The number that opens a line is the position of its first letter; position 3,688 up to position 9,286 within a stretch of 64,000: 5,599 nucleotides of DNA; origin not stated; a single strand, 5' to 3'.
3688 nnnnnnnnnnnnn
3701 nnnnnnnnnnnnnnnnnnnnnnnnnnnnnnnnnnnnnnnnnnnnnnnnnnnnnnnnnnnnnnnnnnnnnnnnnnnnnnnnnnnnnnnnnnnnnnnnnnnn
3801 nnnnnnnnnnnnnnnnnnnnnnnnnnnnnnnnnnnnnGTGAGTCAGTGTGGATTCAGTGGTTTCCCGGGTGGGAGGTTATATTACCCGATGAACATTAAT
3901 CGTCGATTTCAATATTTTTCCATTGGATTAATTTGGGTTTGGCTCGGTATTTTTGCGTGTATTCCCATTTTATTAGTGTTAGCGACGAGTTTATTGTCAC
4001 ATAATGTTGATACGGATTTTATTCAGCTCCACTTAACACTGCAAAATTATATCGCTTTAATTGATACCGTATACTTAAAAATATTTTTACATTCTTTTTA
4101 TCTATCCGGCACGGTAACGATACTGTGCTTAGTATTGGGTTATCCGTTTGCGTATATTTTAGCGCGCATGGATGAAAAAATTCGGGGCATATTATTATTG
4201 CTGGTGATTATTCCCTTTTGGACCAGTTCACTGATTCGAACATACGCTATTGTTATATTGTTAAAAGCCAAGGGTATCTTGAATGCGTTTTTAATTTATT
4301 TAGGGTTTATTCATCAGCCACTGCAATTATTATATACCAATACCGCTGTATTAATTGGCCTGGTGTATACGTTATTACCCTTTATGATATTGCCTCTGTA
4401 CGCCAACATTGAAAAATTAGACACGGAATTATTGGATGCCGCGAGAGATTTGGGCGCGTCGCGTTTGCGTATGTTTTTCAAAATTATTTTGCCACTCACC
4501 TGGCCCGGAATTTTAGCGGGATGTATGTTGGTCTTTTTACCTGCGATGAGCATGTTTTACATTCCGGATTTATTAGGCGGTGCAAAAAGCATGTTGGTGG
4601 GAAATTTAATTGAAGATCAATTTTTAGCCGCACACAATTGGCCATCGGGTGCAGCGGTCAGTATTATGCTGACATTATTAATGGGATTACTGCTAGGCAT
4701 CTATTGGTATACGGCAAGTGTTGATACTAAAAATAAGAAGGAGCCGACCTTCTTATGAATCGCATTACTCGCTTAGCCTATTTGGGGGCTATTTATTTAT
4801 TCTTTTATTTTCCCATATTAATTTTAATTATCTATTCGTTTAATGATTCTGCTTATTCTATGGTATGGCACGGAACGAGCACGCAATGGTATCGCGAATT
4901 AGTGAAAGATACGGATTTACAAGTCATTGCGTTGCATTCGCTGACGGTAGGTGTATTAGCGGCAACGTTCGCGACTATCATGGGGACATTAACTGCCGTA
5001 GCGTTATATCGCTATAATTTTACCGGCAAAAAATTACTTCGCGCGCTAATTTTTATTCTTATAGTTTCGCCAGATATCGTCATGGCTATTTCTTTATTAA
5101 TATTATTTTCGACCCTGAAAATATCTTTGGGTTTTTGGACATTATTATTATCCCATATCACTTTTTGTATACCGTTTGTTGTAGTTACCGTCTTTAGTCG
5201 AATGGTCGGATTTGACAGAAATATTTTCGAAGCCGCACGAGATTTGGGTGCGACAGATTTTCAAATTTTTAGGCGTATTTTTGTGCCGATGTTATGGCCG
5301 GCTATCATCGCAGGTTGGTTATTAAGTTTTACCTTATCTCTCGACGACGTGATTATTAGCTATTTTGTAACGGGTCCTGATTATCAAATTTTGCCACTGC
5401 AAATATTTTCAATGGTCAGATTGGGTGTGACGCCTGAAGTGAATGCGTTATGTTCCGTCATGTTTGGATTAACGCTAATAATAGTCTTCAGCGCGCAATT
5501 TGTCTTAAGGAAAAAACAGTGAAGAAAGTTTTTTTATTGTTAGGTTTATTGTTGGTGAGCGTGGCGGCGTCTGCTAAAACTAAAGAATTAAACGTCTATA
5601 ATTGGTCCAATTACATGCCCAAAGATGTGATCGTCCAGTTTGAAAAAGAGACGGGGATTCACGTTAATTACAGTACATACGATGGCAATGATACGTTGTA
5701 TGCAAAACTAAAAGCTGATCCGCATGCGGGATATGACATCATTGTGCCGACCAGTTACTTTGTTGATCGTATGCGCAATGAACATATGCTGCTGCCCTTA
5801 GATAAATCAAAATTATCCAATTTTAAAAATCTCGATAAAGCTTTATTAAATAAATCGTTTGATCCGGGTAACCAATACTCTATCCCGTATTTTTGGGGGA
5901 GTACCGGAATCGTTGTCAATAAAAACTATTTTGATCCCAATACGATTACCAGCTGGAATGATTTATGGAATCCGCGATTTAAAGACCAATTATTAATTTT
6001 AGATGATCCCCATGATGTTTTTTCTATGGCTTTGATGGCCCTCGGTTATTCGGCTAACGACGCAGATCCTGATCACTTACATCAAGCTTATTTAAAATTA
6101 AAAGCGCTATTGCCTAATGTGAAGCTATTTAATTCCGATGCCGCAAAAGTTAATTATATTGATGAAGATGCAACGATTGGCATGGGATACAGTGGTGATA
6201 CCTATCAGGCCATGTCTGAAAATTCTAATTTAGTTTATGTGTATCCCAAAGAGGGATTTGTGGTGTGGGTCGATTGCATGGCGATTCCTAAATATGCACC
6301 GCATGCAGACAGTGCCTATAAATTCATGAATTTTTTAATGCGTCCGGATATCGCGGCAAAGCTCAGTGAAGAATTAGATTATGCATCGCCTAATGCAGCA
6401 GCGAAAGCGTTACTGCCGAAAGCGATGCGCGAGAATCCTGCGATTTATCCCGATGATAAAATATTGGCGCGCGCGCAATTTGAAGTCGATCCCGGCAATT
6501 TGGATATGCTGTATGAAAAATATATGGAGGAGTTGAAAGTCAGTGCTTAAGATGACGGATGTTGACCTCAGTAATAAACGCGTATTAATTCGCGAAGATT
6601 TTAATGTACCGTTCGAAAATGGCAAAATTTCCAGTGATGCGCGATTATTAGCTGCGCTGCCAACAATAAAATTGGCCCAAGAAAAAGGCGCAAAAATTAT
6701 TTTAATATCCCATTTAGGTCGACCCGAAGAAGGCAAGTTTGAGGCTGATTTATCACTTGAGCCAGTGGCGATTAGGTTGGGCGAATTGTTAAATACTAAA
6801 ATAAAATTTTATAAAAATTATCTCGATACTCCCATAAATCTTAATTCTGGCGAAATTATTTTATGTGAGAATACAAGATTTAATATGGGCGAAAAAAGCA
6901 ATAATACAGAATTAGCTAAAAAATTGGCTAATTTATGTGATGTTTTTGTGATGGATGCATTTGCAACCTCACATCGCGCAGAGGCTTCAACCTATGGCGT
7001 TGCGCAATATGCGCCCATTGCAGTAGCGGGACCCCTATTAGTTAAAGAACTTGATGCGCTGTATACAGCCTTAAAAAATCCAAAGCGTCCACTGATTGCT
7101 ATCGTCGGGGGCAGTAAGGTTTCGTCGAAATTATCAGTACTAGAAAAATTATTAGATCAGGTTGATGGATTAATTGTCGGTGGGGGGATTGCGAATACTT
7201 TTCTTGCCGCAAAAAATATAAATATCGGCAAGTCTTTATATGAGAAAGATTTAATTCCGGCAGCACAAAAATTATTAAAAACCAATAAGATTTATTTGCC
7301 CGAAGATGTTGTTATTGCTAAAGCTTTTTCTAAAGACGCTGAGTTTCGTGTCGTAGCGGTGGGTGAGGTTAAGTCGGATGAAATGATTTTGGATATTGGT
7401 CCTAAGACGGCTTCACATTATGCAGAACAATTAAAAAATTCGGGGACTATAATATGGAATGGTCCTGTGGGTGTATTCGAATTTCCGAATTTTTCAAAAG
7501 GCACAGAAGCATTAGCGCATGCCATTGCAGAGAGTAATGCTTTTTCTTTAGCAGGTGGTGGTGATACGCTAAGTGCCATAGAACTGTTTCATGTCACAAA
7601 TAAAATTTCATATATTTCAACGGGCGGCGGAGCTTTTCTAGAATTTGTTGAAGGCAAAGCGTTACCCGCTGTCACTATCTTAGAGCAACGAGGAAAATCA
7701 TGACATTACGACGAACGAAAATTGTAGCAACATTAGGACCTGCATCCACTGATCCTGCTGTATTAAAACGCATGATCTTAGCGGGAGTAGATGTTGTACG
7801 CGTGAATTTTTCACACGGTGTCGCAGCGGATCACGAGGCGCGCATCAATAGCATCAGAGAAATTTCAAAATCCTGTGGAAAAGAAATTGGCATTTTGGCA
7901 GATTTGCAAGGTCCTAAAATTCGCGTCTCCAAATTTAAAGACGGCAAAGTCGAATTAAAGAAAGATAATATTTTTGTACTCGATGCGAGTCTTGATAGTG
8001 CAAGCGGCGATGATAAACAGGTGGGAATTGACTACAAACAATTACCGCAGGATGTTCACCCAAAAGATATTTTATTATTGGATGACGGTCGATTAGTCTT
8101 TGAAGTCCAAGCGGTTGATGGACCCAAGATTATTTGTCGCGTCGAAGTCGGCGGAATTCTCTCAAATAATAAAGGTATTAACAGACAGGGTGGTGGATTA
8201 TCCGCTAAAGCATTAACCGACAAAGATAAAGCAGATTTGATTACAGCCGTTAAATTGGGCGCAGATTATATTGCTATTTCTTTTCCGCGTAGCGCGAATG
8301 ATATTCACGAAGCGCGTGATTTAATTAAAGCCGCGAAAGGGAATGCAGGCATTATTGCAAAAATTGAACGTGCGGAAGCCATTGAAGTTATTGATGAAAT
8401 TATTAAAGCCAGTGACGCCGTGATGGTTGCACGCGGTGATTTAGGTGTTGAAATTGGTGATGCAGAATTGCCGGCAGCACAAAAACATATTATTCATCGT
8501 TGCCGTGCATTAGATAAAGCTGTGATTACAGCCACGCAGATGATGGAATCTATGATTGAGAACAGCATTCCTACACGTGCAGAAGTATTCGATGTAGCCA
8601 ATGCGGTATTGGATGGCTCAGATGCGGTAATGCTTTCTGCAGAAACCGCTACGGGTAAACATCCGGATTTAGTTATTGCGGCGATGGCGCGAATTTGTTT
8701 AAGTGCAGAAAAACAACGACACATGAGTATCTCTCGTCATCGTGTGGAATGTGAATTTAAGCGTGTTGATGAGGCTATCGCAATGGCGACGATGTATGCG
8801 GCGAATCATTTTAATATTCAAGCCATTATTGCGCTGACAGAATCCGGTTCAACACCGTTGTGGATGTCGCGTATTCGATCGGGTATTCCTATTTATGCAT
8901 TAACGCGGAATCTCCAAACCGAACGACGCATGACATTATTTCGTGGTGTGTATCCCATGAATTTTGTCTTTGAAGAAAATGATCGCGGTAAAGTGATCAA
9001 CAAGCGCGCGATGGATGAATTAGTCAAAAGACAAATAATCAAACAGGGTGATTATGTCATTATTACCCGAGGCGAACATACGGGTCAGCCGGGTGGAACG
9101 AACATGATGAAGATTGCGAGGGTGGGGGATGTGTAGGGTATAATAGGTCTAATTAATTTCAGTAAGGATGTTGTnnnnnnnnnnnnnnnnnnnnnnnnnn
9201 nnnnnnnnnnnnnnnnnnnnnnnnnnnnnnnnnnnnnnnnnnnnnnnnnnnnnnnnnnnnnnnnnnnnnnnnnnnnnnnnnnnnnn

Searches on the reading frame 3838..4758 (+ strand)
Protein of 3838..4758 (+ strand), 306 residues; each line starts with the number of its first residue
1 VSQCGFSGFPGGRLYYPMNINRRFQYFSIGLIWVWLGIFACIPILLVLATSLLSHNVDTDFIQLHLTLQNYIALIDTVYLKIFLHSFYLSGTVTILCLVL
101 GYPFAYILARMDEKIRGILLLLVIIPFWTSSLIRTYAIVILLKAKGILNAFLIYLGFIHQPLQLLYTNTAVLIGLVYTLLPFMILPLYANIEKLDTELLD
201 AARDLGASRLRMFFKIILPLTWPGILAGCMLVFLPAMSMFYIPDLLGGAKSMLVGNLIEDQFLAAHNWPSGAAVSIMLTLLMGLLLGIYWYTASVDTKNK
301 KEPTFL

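Call 22: search_protein_families(library=pfam, proteins=[window:3838-4758:+], max_evalue=0.001)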
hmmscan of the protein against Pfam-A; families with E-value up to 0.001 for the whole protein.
window:3838-4758:+ (306 aa): 1 family
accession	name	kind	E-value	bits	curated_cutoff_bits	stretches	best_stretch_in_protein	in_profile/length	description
PF00528.27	BPD_transp_1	-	4.8e-15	56.2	26.4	1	101-284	1-168/184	Binding-protein-dependent transport system inner membrane component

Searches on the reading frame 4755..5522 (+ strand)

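Call 22: search_protein_families(library=pfam, proteins=[window:4755-5522:+], max_evalue=0.001)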
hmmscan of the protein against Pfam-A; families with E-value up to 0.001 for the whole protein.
window:4755-5522:+ (255 aa): 1 family
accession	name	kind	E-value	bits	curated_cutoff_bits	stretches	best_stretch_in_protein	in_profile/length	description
PF00528.27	BPD_transp_1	-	1.3e-14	54.8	26.4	1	74-246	2-173/184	Binding-protein-dependent transport system inner membrane component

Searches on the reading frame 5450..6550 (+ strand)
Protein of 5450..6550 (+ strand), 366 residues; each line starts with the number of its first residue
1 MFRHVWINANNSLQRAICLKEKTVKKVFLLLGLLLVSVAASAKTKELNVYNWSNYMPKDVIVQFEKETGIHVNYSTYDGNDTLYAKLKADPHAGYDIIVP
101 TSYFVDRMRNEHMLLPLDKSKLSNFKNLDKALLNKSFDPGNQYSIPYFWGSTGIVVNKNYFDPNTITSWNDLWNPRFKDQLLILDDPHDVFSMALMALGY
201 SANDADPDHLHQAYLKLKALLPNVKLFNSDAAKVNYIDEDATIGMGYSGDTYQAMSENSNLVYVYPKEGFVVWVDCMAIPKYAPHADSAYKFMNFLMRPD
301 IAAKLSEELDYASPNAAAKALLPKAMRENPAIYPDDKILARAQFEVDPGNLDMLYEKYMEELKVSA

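Call 22: search_protein_families(library=pfam, proteins=[window:5450-6550:+], max_evalue=0.001)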
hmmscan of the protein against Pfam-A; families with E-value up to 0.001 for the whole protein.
window:5450-6550:+ (366 aa): 5 families
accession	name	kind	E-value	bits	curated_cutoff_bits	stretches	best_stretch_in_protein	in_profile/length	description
PF13416.11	SBP_bac_8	-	4.7e-38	132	27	1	61-331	3-276/279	Bacterial extracellular solute-binding protein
PF13343.11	SBP_bac_6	-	1.5e-29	103.6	24.6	1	96-336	5-239/245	Bacterial extracellular solute-binding protein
PF01547.30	SBP_bac_1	-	2.9e-17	64.1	26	1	57-300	11-304/307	Bacterial extracellular solute-binding protein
PF13531.11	SBP_bac_11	-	3.9e-11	43.6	25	1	59-304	15-220/227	Bacterial extracellular solute-binding protein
PF02030.20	Lipoprotein_8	-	4.8e-06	26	20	1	22-126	3-101/493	Hypothetical lipoprotein (MG045 family)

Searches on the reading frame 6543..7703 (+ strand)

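Call 22: search_protein_families(library=pfam, proteins=[window:6543-7703:+], max_evalue=0.001)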
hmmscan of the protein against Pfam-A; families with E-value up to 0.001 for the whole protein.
window:6543-7703:+ (386 aa): 1 family
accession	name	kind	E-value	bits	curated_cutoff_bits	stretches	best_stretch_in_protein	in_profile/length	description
PF00162.24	PGK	-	3.1e-142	474.5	27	1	4-372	1-379/379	Phosphoglycerate kinase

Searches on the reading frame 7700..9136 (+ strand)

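Call 22: search_protein_families(library=pfam, proteins=[window:7700-9136:+], max_evalue=0.001)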
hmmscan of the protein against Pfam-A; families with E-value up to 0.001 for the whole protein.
window:7700-9136:+ (478 aa): 3 families
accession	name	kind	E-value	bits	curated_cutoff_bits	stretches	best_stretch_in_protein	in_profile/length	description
PF00224.27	PK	-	5.3e-115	384.4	30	1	4-323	2-325/328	Pyruvate kinase, barrel domain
PF02887.21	PK_C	-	5.6e-37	126.8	28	1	358-472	1-113/114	Pyruvate kinase, alpha/beta domain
PF03328.21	HpcH_HpaI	-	0.00026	20.8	25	0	178-281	76-197/221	HpcH/HpaI aldolase/citrate lyase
